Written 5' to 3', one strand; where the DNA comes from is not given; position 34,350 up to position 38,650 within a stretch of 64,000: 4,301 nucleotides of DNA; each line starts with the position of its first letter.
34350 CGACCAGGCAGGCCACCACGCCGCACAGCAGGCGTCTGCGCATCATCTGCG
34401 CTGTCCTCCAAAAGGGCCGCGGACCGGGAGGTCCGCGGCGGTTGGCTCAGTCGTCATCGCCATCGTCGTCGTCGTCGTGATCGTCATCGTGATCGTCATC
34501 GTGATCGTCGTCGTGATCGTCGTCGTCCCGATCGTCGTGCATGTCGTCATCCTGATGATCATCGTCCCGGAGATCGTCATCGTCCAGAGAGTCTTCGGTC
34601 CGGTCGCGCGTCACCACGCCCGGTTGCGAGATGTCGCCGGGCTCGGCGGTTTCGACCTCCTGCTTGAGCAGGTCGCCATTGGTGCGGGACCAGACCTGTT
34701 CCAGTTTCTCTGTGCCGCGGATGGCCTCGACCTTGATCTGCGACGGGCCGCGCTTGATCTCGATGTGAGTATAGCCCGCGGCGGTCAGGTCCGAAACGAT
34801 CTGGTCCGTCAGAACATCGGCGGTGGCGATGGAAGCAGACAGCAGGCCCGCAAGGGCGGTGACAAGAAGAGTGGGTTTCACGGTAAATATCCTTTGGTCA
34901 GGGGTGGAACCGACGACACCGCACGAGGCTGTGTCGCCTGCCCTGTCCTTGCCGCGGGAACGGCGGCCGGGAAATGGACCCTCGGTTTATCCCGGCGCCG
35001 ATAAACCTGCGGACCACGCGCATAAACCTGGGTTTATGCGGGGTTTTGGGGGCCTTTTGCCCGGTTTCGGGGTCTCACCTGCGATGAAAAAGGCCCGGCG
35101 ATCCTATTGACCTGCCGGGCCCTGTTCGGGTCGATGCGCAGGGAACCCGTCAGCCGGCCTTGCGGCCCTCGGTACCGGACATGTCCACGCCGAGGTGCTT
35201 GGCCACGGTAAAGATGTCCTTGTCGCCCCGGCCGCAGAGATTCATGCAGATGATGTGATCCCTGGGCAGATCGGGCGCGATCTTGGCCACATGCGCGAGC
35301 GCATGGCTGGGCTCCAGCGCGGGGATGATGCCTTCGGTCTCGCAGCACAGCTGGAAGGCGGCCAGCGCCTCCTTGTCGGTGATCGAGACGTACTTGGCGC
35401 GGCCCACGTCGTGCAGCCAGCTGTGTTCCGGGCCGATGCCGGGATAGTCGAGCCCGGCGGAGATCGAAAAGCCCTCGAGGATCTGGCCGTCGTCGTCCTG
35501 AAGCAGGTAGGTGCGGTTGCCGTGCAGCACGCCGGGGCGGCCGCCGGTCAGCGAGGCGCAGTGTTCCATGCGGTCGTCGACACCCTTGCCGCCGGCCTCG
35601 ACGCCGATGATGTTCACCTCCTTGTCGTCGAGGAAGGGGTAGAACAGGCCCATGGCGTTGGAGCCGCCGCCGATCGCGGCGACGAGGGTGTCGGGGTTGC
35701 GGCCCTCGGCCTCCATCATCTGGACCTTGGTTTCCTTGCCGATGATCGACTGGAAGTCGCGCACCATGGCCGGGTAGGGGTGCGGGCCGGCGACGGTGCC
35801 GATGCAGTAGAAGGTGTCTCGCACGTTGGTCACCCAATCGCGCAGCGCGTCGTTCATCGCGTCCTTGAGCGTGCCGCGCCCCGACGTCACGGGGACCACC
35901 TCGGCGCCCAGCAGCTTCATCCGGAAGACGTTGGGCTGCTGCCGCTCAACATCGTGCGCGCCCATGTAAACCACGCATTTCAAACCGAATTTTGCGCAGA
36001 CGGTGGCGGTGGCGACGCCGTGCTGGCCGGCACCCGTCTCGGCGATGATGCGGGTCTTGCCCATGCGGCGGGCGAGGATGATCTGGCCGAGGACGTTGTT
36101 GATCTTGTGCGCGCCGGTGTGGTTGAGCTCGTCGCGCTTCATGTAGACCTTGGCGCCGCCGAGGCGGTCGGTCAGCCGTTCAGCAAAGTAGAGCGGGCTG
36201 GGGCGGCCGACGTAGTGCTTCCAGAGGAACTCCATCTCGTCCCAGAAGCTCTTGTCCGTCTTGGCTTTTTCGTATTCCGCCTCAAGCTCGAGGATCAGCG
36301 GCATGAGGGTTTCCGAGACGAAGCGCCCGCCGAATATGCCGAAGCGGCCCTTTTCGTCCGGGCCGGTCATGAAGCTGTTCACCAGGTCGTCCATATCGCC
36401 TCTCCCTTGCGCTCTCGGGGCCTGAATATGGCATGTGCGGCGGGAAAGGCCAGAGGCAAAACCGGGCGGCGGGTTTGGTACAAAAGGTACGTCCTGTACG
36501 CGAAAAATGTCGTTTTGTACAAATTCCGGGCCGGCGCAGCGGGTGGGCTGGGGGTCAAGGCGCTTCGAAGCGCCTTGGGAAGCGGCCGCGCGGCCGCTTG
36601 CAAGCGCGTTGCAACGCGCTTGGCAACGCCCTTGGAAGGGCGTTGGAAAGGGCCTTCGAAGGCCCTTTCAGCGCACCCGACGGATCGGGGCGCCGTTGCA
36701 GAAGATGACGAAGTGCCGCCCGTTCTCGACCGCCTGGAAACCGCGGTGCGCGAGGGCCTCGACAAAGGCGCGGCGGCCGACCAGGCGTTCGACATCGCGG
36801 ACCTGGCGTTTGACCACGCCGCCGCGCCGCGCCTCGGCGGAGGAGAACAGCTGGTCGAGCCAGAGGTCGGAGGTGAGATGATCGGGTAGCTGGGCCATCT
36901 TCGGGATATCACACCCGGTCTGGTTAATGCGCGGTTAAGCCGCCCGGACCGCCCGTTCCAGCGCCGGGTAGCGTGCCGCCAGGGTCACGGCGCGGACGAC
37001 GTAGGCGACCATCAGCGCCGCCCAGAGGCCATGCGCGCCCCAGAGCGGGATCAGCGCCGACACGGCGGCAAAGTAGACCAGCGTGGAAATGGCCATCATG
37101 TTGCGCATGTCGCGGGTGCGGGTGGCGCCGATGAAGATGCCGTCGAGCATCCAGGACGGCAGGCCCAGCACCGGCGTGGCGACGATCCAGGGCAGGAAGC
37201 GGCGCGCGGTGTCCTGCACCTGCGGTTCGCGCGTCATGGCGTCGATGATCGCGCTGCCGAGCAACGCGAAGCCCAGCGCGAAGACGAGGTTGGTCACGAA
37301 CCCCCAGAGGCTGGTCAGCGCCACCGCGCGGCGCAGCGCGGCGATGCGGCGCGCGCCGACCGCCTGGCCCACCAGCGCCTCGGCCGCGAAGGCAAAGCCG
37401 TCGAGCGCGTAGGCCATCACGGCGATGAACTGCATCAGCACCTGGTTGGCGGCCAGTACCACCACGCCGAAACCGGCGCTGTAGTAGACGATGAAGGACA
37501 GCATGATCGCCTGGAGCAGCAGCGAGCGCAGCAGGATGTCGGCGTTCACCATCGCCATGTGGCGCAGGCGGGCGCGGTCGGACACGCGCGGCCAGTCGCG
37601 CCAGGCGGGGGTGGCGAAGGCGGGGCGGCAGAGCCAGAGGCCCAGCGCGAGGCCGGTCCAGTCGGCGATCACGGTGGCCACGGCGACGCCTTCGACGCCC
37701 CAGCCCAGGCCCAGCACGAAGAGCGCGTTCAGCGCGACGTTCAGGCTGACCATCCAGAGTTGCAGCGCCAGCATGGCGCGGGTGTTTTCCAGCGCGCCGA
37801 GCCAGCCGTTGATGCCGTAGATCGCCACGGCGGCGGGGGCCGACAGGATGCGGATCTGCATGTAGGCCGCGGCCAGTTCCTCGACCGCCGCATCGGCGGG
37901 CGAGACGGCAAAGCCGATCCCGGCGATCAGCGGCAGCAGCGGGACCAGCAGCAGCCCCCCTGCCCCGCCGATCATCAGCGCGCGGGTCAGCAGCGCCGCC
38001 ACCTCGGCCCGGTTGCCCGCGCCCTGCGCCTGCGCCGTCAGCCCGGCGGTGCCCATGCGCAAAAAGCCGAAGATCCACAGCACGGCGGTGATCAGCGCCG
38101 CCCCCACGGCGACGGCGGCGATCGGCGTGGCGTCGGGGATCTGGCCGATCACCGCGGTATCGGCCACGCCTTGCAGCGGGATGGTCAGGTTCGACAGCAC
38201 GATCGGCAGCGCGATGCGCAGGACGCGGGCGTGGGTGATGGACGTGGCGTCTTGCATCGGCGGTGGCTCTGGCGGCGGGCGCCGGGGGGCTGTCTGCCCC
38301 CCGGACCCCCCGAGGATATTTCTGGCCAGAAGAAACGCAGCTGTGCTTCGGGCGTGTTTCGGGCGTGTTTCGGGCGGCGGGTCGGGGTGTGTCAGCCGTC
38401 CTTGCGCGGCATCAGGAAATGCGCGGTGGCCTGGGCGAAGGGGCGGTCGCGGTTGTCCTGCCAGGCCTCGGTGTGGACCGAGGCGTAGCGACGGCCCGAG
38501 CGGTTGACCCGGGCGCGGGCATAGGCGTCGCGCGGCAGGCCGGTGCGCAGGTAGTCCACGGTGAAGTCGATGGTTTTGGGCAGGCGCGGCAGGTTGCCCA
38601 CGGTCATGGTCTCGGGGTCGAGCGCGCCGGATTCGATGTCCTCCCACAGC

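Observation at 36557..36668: Tight array of five different perfect palindromes (~20 bp each, AA...TT-bounded, G-rich spacers) upstream of trpB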

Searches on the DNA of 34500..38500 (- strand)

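Call 9: search_rna_families(source=window, start=34500, end=38500, threshold=evalue, max_evalue=1)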
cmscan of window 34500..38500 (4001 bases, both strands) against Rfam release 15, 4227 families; matches with E-value up to 1: 0.
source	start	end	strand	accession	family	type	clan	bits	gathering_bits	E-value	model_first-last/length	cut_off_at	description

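Call 88: search_rna_families(sources=[L002, L015, L019, L030, L053, L070, L076, L203, L204, L205, L206, L207, L208, L212, L213], threshold=gathering)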
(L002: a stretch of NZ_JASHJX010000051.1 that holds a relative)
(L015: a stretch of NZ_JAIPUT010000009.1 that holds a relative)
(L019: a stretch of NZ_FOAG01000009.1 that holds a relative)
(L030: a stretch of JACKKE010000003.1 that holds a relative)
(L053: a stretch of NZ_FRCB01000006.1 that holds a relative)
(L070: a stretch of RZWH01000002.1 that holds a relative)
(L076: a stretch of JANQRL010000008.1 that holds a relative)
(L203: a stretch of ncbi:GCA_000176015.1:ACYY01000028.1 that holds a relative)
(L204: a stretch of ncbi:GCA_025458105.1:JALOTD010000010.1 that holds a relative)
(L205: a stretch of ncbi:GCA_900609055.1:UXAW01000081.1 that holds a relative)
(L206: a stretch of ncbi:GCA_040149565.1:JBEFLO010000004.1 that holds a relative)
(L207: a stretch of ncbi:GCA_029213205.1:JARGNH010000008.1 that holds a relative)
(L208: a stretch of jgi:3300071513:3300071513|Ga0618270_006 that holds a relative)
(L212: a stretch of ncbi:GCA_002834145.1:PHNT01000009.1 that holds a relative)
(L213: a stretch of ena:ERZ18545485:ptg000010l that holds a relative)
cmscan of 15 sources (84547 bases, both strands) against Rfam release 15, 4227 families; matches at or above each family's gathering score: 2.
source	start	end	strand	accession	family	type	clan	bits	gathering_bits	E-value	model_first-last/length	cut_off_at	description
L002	4929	5001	+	RF00005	tRNA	Gene; tRNA;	CL00001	72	29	1.2e-13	1-71/71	no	tRNA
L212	2740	2822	-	RF01724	SAM-Chlorobi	Cis-reg;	-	38.6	35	0.0014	1-87/87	no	SAM-Chlorobi RNA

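Call 89: search_rna_families(source=L212, start=2650, end=2900, threshold=evalue, max_evalue=1, show_alignments=2)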
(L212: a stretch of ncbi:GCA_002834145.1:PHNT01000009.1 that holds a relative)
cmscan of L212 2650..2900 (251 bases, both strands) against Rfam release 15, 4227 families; matches with E-value up to 1: 5.
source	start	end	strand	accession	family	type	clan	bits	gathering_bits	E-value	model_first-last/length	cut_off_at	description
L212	2740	2822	-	RF01724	SAM-Chlorobi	Cis-reg;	-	38.6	35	4.3e-06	1-87/87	no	SAM-Chlorobi RNA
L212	2798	2830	+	RF00384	Pox_AX_element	Cis-reg;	-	24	60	0.065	1-62/62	no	Poxvirus AX element late mRNA cis-regulatory element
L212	2766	2818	-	RF00384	Pox_AX_element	Cis-reg;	-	20.8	60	0.32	1-62/62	no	Poxvirus AX element late mRNA cis-regulatory element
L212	2748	2819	+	RF03220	mir-2582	Gene; miRNA;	-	20.1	68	0.17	1-80/80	no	mir-2582 microRNA precursor family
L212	2747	2821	+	RF03027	RT-6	Gene; sRNA;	-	17.9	46.7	0.1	1-75/75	no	RT-6 RNA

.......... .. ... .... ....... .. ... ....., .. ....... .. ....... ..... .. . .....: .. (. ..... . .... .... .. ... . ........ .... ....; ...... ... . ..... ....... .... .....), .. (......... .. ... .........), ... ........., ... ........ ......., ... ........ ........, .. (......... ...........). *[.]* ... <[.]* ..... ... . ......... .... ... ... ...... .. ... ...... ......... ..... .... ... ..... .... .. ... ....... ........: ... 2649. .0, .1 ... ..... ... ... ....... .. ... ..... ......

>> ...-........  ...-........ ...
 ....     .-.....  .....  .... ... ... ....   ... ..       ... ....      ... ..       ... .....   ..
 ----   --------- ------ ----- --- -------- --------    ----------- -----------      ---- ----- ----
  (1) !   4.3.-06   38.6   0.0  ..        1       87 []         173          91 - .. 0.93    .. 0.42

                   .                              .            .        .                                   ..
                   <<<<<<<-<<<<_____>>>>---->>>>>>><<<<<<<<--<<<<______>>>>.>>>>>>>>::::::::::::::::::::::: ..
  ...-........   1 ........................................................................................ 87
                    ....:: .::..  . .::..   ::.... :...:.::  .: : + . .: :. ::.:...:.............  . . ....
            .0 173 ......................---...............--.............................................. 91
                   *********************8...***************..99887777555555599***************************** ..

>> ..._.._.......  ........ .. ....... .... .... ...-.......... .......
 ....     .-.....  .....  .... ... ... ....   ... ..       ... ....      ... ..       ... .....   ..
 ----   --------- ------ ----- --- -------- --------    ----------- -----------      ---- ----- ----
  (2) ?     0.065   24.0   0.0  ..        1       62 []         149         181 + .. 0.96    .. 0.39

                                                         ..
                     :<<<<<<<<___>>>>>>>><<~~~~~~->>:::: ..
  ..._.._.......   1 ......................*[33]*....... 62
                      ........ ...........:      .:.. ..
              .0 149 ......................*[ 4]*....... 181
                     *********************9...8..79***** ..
